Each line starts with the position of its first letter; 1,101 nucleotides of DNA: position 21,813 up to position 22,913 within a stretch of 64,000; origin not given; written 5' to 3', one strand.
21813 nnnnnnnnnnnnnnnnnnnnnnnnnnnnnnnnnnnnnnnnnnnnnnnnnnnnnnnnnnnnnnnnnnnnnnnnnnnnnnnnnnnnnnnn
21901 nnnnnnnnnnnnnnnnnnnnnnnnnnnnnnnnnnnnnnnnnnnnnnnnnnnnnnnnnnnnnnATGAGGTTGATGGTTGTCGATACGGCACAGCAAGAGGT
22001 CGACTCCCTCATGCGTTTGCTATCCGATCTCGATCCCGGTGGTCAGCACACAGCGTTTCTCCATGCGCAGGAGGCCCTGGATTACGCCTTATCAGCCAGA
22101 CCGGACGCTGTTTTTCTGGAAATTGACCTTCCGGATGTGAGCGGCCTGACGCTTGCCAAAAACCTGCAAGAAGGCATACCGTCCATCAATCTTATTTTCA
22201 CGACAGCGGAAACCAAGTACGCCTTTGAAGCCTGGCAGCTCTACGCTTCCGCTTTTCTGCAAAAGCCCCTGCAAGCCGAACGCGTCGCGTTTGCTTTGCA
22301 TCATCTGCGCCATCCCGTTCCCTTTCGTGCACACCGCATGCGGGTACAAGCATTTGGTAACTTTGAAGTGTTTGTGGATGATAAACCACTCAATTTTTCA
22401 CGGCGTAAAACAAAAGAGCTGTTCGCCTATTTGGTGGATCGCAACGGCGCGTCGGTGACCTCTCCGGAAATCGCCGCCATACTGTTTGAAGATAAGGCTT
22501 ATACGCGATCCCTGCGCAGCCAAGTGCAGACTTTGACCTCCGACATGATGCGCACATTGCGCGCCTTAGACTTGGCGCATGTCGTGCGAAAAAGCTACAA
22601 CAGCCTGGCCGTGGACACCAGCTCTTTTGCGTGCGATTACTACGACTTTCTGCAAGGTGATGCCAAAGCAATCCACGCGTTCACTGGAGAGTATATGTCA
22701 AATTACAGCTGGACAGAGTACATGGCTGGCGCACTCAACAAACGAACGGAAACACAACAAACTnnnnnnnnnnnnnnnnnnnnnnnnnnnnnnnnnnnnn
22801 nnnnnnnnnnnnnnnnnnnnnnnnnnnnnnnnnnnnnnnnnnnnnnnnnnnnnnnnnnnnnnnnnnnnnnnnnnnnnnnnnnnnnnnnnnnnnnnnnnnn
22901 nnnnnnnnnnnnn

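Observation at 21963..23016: Pseudo-receiver SARP-type regulator plus a textbook SARP promoter in front of the giant surface protein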

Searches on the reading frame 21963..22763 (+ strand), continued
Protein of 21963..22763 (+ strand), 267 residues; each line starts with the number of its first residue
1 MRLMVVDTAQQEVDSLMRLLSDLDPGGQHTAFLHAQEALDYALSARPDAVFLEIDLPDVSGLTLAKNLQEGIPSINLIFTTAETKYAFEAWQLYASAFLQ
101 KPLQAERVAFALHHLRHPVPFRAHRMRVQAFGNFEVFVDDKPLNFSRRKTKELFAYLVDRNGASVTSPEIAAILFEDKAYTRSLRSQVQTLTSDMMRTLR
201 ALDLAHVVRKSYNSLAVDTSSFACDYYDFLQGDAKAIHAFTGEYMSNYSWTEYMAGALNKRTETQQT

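Call 26: predict_structure(alignment_id=A1)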
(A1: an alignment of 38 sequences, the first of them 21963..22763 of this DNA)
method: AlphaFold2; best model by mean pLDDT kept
length: 267 residues; sequences in the alignment: 38
mean_pLDDT: 89.5   pTM: 0.65
mean pLDDT of the five models: 89.5, 89.5, 89.1, 87.7, 87.1
residues with pLDDT >= 90: 203; 70-90: 29; 50-70: 32; < 50: 3
segments of 3 or more residues with pLDDT < 50: none
pLDDT, mean of each block of 10 residues (from residue 1): 97 97 90 98 97 96 98 97 93 96 96 91 83 89 95 96 96 93 97 98 96 94 89 69 54 57 52
secondary structure, 60 per line:
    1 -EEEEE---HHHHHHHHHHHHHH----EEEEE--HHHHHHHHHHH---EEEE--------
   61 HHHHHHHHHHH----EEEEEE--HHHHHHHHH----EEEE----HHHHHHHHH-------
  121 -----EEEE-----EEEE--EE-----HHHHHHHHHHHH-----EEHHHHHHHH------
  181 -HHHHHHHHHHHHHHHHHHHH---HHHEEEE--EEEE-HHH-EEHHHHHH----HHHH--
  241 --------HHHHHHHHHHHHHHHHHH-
elements in order: E2-6 H10-23 E28-32 H35-45 E49-52 H61-71 E76-81 H84-92 E97-100 H105-113 E126-129 E135-138 H148-159 H167-174 H182-201 E208-211 E214-217 H225-230 H235-238 H249-266

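Call 31: fold_search(model_id=the predicted structure, library=pdb)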
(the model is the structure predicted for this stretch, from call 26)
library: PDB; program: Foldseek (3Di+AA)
matches with E <= 10: 1741; with E <= 0.001: 584
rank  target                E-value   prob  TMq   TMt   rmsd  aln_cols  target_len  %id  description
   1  1p2f                  6.2e-11  1.00  0.39  0.47  15.8       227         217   18  Crystal Structure Analysis of Response Regulator DrrB, a Thermotoga maritima OmpR/PhoB Homolog (released 2003-04-29)
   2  9dvt_R                1.3e-10  1.00  0.39  0.44  14.8       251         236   18  Cryo-EM structure of RpaA bound to PkaiBC DNA and the CTD of the alpha subunit of RNAP from the cyanobacterium Synecho (released 2025-10-15)
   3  9dvt_S                3.6e-10  1.00  0.39  0.44  12.7       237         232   20  Cryo-EM structure of RpaA bound to PkaiBC DNA and the CTD of the alpha subunit of RNAP from the cyanobacterium Synecho (released 2025-10-15)
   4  1ys6_A                1.5e-09  1.00  0.38  0.45  18.4       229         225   17  Crystal structure of the response regulatory protein PrrA from Mycobacterium Tuberculosis (released 2006-02-07)
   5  7od9_A                2.3e-09  1.00  0.39  0.82   1.8       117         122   22  Crystal structure of activated CheY fused to the C-terminal domain of CheF (released 2022-04-27)
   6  3r0j_B                2.6e-09  1.00  0.40  0.48  12.6       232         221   20  Structure of PhoP from Mycobacterium tuberculosis (released 2011-07-13)
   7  7lza                  4.2e-09  1.00  0.39  0.47  17.6       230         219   16  Activated form of VanR from S. coelicolor (released 2021-07-14)
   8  8uvx_A                4.8e-09  1.00  0.40  0.48  10.4       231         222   13  CosR DNA bound form I (released 2024-01-31)
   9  5u8m_A                6.4e-09  1.00  0.36  0.42  15.5       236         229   14  A novel family of redox sensors in the streptococci evolved from two-component response regulators (released 2017-12-20)
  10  4kny_A                7.3e-09  1.00  0.38  0.46  19.3       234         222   18  Crystal structure of the response regulator KdpE complexed to DNA in an active-like conformation (released 2014-02-19)
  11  5ed4_B                8.2e-09  1.00  0.38  0.47  15.3       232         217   20  Structure of a PhoP-DNA complex (released 2016-04-27)
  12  1ys7_B                8.2e-09  1.00  0.39  0.45  18.2       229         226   20  Crystal structure of the response regulator protein prrA complexed with Mg2+ (released 2006-02-07)
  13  1ys6_B                8.2e-09  1.00  0.38  0.44  18.2       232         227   19  Crystal structure of the response regulatory protein PrrA from Mycobacterium Tuberculosis (released 2006-02-07)
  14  3r0j_A                8.7e-09  1.00  0.41  0.47  12.6       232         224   21  Structure of PhoP from Mycobacterium tuberculosis (released 2011-07-13)
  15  8uvx_B                9.3e-09  1.00  0.36  0.43  16.8       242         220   14  CosR DNA bound form I (released 2024-01-31)
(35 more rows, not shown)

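Call 32: search_protein_families(library=pfam, proteins=[L009:6130-8466:+, L009:8842-10620:+, L009:3126-4580:+, L009:1324-2883:+, L009:123-1190:+], max_evalue=0.001)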
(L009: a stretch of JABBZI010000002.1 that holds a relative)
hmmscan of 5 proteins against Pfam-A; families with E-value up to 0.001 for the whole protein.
L009:6130-8466:+ (779 aa): 6 families
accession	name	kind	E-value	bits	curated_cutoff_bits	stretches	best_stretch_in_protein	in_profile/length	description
PF00990.26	GGDEF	-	1.6e-40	139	23.8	1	476-632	2-160/161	Diguanylate cyclase, GGDEF domain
PF02743.24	dCache_1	-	6.9e-18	65.5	45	1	38-281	5-239/240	Cache domain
PF08447.18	PAS_3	-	4.1e-13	49.8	25.6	1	677-751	2-76/89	PAS fold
PF13426.13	PAS_9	-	3.8e-08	34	27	1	663-769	2-102/103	PAS domain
PF00989.32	PAS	-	6.1e-05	23.4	22.6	0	672-747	19-93/113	PAS fold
PF14598.12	PAS_11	-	0.00087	19.7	25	0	706-764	42-100/109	PAS domain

L009:8842-10620:+ (593 aa): 5 families
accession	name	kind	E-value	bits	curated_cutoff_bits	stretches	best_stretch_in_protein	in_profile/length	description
PF00580.27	UvrD-helicase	-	2.2e-10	41.1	23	1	199-392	6-189/271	UvrD/REP helicase N-terminal domain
PF00270.35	DEAD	-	7.9e-07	29.4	26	1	207-330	15-132/167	DEAD/DEAH box helicase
PF13245.12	AAA_19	-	4.8e-06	27.2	25.1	1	204-339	9-115/134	AAA domain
PF04851.21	ResIII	-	1.8e-05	25.1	22.5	1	203-324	20-134/164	Type III restriction enzyme, res subunit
PF09848.15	SLFN-g3_helicase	-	2.4e-05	24.2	24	1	209-329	4-93/354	Schlafen group 3, DNA/RNA helicase domain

L009:3126-4580:+ (485 aa): 1 family
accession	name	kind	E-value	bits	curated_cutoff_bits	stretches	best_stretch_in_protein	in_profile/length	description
PF06580.19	His_kinase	-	3e-12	47.1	25.2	1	433-479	3-50/81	Histidine kinase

L009:1324-2883:+ (520 aa): 4 families
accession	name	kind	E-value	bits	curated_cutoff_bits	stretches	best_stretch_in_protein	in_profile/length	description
PF12072.13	RNase_Y_N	-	1.5e-67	227.4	32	1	14-205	3-201/201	RNase Y N-terminal region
PF01966.28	HD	-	1.3e-19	71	22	1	336-428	1-115/116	HD domain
PF00013.35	KH_1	-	2.5e-07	30.8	21.5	1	213-271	3-65/66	KH domain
PF08668.18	HDOD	-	1.8e-05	24.7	22.9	0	335-394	94-154/196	HDOD domain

L009:123-1190:+ (356 aa): 8 families
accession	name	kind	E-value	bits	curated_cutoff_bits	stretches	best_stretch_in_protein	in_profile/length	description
PF00154.27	RecA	-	8.1e-145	481.5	27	1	9-270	1-262/262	recA bacterial DNA recombination protein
PF21096.2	RecA_C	-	1.7e-26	92.5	27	1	273-328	1-56/57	RecA C-terminal domain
PF06745.19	ATPase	-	1.5e-09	38.1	26.6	1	42-231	2-194/231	KaiC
PF08423.17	Rad51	-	4e-08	33.3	22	1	40-238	7-221/244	Rad51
PF13479.12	AAA_24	-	0.0002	21.7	27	1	63-152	5-78/195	AAA domain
PF13481.12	AAA_25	-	0.00037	20.6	27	0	56-84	29-57/195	AAA domain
PF13191.12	AAA_16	-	0.00067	20.6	32.6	0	59-178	23-122/167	AAA ATPase domain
PF01637.24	ATPase_2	-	0.00085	19.6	33.2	0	61-193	21-116/225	ATPase domain predominantly from Archaea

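Call 48: find_encoding_contigs(protein=P0001, flank=1000, max_places=3)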
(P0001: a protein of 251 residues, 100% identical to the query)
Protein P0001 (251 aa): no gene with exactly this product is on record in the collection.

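Call 56: search_protein_families(library=pfam, proteins=[L006:1-2922:-, L031:3259-3744:+, L039:7578-9917:+, L047:6140-10462:+, L049:7870-8325:+, L050:5886-6389:+, L060:3541-5001:+, L063:5941-6345:+, L065:2812-5001:+, L074:3319-4686:+], max_evalue=0.001)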
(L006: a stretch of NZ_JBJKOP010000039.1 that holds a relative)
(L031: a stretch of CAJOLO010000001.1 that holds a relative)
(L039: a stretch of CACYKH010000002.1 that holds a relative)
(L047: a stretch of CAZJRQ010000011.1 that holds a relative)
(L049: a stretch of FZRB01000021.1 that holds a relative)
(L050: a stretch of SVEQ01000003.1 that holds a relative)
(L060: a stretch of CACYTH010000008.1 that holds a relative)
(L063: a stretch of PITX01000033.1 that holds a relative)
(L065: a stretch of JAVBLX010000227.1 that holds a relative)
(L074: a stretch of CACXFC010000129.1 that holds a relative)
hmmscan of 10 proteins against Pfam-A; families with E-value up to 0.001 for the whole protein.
L006:1-2922:- (974 aa): 1 family
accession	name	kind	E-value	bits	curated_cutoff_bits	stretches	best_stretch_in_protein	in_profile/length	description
PF07581.17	Glug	-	9.3e-12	45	20.5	1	305-329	1-27/28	The GLUG motif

L031:3259-3744:+ (162 aa): 4 families
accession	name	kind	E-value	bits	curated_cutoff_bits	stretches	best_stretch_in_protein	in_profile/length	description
PF18895.5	T4SS_pilin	-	2.3e-09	37.6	26.6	1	71-136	3-68/71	Type IV secretion system pilin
PF02322.20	Cyt_bd_oxida_II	-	0.00018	21.4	35.6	1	50-143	116-212/302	Cytochrome bd terminal oxidase subunit II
PF20535.3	DUF6750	-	0.00046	20.6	27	1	38-136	17-114/128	Family of unknown function (DUF6750)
PF04956.18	TrbC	-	0.00062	20.4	27.9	1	40-130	11-89/98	TrbC/VIRB2 pilin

L039:7578-9917:+ (780 aa): 0 families

L047:6140-10462:+ (1441 aa): 3 families
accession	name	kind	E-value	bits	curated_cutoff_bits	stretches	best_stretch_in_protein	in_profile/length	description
PF17802.7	SpaA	-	4.3e-13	49.7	23.1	2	853-918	3-65/91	Prealbumin-like fold domain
PF17210.9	SdrD_B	-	2.2e-05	25.1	29.7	1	600-678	5-75/112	SdrD B-like domain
PF13860.13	FlgD_ig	-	7.4e-05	23.1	27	1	418-451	37-71/79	FlgD Ig-like domain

L049:7870-8325:+ (152 aa): 2 families
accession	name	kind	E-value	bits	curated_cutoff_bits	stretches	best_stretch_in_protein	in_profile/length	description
PF18895.5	T4SS_pilin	-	2.3e-12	47.3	26.6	1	57-117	3-63/71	Type IV secretion system pilin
PF02322.20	Cyt_bd_oxida_II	-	0.00048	20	35.6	1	41-123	133-206/302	Cytochrome bd terminal oxidase subunit II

L050:5886-6389:+ (168 aa): 2 families
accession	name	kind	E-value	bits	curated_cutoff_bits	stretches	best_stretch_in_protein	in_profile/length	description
PF18895.5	T4SS_pilin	-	8.7e-08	32.6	26.6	1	80-140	7-67/71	Type IV secretion system pilin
PF02322.20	Cyt_bd_oxida_II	-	0.00038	20.3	35.6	1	51-143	120-207/302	Cytochrome bd terminal oxidase subunit II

L060:3541-5001:+ (487 aa): 3 families
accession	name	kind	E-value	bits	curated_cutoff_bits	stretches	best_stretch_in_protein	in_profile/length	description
PF06580.19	His_kinase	-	1e-16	61.4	25.2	1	298-371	3-76/81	Histidine kinase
PF02518.31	HATPase_c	-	3.1e-11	44.1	26.4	1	394-485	10-110/111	Histidine kinase-, DNA gyrase B-, and HSP90-like ATPase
PF13581.12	HATPase_c_2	-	7e-05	23.3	27.4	1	398-443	40-85/127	Histidine kinase-like ATPase domain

L063:5941-6345:+ (135 aa): 1 family
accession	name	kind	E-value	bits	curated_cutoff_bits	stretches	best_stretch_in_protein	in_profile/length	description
PF00072.30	Response_reg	-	1.5e-09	38.4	30.2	1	17-122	8-110/111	Response regulator receiver domain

L065:2812-5001:+ (730 aa): 3 families
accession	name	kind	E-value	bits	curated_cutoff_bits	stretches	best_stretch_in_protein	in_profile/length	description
PF00990.26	GGDEF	-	1e-27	97.3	23.8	1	225-378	2-159/161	Diguanylate cyclase, GGDEF domain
PF06580.19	His_kinase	-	1.3e-20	73.8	25.2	1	538-616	3-81/81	Histidine kinase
PF02518.31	HATPase_c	-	1.7e-09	38.5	26.4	1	634-726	10-110/111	Histidine kinase-, DNA gyrase B-, and HSP90-like ATPase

L074:3319-4686:+ (456 aa): 3 families
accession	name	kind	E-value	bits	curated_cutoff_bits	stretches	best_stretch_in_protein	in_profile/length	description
PF06580.19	His_kinase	-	2e-20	73.3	25.2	1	265-339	2-76/81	Histidine kinase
PF02518.31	HATPase_c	-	2.6e-09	37.9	26.4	1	362-452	10-109/111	Histidine kinase-, DNA gyrase B-, and HSP90-like ATPase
PF13581.12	HATPase_c_2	-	0.00021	21.7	27.4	1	365-414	39-88/127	Histidine kinase-like ATPase domain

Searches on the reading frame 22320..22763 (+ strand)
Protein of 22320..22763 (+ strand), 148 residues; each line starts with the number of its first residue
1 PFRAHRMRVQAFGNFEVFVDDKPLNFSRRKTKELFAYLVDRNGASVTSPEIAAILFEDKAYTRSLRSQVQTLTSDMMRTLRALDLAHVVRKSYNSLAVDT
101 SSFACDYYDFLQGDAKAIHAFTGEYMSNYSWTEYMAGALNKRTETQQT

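Call 8: search_protein_families(library=pfam, proteins=[window:22320-22763:+], max_evalue=10)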
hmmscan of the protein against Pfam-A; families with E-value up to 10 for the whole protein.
window:22320-22763:+ (148 aa): 2 families
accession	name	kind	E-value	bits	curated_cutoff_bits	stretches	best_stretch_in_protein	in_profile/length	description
PF08339.15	RTX_C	-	0.065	13.9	30.2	1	22-98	40-116/132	RTX C-terminal domain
PF19038.6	Fuz_longin_3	-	0.12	13.6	24.3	1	38-103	7-72/102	Third Longin domain of FUZ, MON1 and HPS1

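Call 9: search_protein_families(library=ncbifam, proteins=[window:22320-22763:+], max_evalue=10)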
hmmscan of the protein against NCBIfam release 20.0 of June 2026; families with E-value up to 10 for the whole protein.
window:22320-22763:+ (148 aa): 1 family
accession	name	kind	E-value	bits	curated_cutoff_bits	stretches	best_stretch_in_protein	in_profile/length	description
NF047843.2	MST_Rv0443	equivalog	0.1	12.7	170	1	40-94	77-131/161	mycothiol transferase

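Call 43: search_solved_structures(query=A2, max_evalue=10, show_alignments=3)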
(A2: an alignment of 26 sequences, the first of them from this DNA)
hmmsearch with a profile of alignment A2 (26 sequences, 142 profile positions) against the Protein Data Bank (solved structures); distinct sequences matched with E-value up to 10: 8.
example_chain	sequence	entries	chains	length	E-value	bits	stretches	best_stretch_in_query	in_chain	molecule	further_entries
2fez_A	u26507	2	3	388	0.0098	19.4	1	3-115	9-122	Probable regulatory protein embR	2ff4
1p2f_A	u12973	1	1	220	0.036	17.5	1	11-70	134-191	Response Regulator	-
4ixa_A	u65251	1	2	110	0.2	15.1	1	26-80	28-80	Response regulator SaeR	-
8hvr_I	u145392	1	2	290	0.21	15.1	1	7-78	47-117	Regulatory protein AfsR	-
6c9e_A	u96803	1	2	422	0.42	14.1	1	71-110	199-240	Cysteine desulfurase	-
8k60_I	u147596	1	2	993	1.1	12.7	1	8-78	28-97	Regulatory protein AfsR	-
8jke_I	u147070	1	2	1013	1.2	12.7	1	8-78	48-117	Regulatory protein AfsR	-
5cwb_A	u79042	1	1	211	4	10.9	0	48-93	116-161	Designed helical repeat protein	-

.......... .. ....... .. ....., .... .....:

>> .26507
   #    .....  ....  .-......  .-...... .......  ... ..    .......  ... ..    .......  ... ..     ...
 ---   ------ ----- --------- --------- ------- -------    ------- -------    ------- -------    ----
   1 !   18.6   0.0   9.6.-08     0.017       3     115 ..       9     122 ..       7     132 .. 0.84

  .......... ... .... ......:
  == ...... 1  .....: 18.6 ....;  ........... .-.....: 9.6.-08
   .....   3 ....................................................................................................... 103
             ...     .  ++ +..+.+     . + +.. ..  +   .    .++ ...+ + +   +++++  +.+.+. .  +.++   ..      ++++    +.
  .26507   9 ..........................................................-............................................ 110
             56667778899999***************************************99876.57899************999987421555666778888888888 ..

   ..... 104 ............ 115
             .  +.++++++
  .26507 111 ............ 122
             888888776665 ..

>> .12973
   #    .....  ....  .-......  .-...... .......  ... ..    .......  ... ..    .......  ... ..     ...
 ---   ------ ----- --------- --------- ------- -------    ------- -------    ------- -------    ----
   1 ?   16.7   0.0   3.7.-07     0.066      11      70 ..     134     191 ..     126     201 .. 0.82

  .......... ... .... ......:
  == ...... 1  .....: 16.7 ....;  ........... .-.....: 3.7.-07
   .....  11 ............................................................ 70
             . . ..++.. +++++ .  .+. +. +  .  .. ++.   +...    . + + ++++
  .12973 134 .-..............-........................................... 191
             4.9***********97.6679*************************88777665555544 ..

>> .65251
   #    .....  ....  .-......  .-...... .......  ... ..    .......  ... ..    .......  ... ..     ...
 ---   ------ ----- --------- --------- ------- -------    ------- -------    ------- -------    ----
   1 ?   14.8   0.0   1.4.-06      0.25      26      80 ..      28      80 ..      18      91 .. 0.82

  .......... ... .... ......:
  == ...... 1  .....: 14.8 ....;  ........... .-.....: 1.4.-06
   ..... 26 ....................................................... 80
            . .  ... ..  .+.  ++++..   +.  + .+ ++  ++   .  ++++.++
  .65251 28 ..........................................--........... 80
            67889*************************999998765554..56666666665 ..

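Call 44: search_protein_families(library=pfam, alignment_id=A2, max_evalue=1)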
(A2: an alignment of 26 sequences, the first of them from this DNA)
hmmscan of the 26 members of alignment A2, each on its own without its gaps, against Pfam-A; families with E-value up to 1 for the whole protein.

A. member 1, seq(146 aa): 2 families
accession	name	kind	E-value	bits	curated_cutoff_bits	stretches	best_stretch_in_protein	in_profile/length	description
PF08339.15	RTX_C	-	0.063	13.9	30.2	1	20-96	40-116/132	RTX C-terminal domain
PF19038.6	Fuz_longin_3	-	0.11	13.6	24.3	1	36-101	7-72/102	Third Longin domain of FUZ, MON1 and HPS1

B. families by the number of members that match (of 26 scanned): 25 families
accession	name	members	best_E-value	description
PF00486.34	Trans_reg_C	20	1.1e-06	Transcriptional regulatory protein, C terminal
PF25318.1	WH_GDS1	4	0.0018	GDS1 winged helix domain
PF12010.13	DUF3502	2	0.05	Domain of unknown function (DUF3502)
PF03727.22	Hexokinase_2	1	0.016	Hexokinase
PF19183.5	DUF5865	1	0.022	Family of unknown function (DUF5865)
PF01510.30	Amidase_2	1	0.024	N-acetylmuramoyl-L-alanine amidase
PF08676.16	MutL_C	1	0.036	MutL C terminal dimerisation domain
PF08339.15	RTX_C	1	0.063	RTX C-terminal domain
PF16795.10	Phage_integr_3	1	0.068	Archaeal phage integrase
PF01014.23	Uricase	1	0.099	Uricase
PF16095.11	COR-A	1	0.1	C-terminal of Roc, COR-A domain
PF19038.6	Fuz_longin_3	1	0.11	Third Longin domain of FUZ, MON1 and HPS1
PF04027.18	DUF371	1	0.11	Domain of unknown function (DUF371)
PF10720.14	DUF2515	1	0.12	Protein of unknown function (DUF2515)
PF23397.1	DUF7104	1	0.12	Domain of unknown function (DUF7104)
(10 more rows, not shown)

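Call 54: predict_structure(alignment_id=A3)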
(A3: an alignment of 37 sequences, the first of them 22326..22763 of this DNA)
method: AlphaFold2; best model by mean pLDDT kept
length: 146 residues; sequences in the alignment: 37
mean_pLDDT: 87.9   pTM: 0.81
mean pLDDT of the five models: 87.9, 87.9, 86.9, 86.3, 86.3
residues with pLDDT >= 90: 102; 70-90: 14; 50-70: 30; < 50: 0
segments of 3 or more residues with pLDDT < 50: none
pLDDT, mean of each block of 10 residues (from residue 1): 86 94 97 97 97 94 97 98 98 96 93 73 59 66 64
secondary structure, 60 per line:
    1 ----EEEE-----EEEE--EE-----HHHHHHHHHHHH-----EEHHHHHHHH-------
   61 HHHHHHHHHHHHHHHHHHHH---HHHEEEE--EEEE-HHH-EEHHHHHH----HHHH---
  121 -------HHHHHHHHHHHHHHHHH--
elements in order: E5-8 E14-17 H27-38 H46-53 H61-80 E87-90 E93-96 H104-109 H114-117 H128-144

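Call 57: fold_search(model_id=the predicted structure, library=pdb)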
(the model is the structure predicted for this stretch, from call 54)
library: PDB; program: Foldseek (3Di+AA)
matches with E <= 10: 288; with E <= 0.001: 6
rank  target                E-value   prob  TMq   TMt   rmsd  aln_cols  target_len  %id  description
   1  8hvr_I                3.5e-05  1.00  0.61  0.37   4.5       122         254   23  Cryo-EM structure of AfsR-dependent transcription activation complex with afsS promoter (released 2023-12-27)
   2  8k60_J                9.9e-05  1.00  0.59  0.36   4.4       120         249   23  Cryo-EM structure of Streptomyces coelicolor transcription initiation complex with the global transcription factor Afs (released 2024-07-31)
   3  2ff4_A                1.4e-04  1.00  0.64  0.28   5.7       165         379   16  Mycobacterium tuberculosis EmbR in complex with low affinity phosphopeptide (released 2006-01-24)
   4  2fez                  2.2e-04  1.00  0.66  0.29   5.5       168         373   15  Mycobacterium tuberculosis EmbR (released 2006-01-24)
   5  2ff4_B                4.3e-04  1.00  0.66  0.29   5.6       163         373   16  Mycobacterium tuberculosis EmbR in complex with low affinity phosphopeptide (released 2006-01-24)
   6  8k60_I                6.7e-04  1.00  0.63  0.39   5.7       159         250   18  Cryo-EM structure of Streptomyces coelicolor transcription initiation complex with the global transcription factor Afs (released 2024-07-31)
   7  4u88_B                1.1e-02  1.00  0.48  0.68   2.2        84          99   15  Structure of the DNA-Binding Domain of the Response Regulator SaeR from Staphylococcus aureus (released 2015-08-12)
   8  1qqi                  2.5e-02  1.00  0.50  0.68   2.1        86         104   10  SOLUTION STRUCTURE OF THE DNA-BINDING AND TRANSACTIVATION DOMAIN OF PHOB FROM ESCHERICHIA COLI (released 2000-06-07)
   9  4qwq_B                2.5e-02  1.00  0.48  0.68   2.2        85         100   15  Crystal structure of the DNA-binding domain of the response regulator SaeR from Staphylococcus aureus (released 2015-08-19)
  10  9dlu_MODEL_1_A        2.7e-02  1.00  0.49  0.66   2.3        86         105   10  Solution structure of Staphylococcus aureus response regulator ArlR DNA-binding domain (released 2025-09-17)
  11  6iju                  2.9e-02  1.00  0.50  0.73   2.0        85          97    9  The DNA binding domain of a response regulator ArlR from Staphylococcus aureus (released 2019-10-16)
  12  4b09_A                2.9e-02  1.00  0.50  0.35   5.3       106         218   16  Structure of unphosphorylated BaeR dimer (released 2013-07-10)
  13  6is4                  3.1e-02  1.00  0.50  0.71   8.2       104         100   10  Crystal Structure of Staphylococcus aureus response regulator ArlR DNA binding domain (released 2019-10-30)
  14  7lz9                  3.3e-02  1.00  0.48  0.35   2.1        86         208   17  Inactive form of VanR from S. coelicolor (released 2021-07-14)
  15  4b09_B                3.5e-02  0.99  0.46  0.33   4.5       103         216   17  Structure of unphosphorylated BaeR dimer (released 2013-07-10)
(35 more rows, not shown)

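Call 97: search_protein_representatives(protein=window:22326-22763:+)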
Query: 146 residues. Proteins with E-value up to 0.001 (for the whole library): 2116; up to 1e-10: 1400; up to 1e-30: 119. The best 150 are listed.
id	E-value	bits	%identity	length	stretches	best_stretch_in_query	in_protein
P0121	1.0e-52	193.8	38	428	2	4-140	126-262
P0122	9.0e-48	177.8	36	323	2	4-132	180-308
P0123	2.5e-47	176.4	36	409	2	2-132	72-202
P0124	4.6e-46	172.3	36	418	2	3-141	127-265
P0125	2.5e-44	166.7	55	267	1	5-142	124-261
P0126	1.2e-43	164.5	35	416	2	4-133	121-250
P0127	7.2e-43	162.0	55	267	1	3-139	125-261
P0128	2.0e-42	160.6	52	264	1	6-142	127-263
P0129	5.2e-42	159.2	53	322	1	4-140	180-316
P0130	1.5e-41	157.7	53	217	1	4-140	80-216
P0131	3.1e-41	156.7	53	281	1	4-137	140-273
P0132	5.5e-41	155.9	51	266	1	4-140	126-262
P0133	8.5e-41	155.3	51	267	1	5-141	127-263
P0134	8.9e-40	152.0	32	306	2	5-131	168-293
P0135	1.6e-39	151.1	51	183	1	4-137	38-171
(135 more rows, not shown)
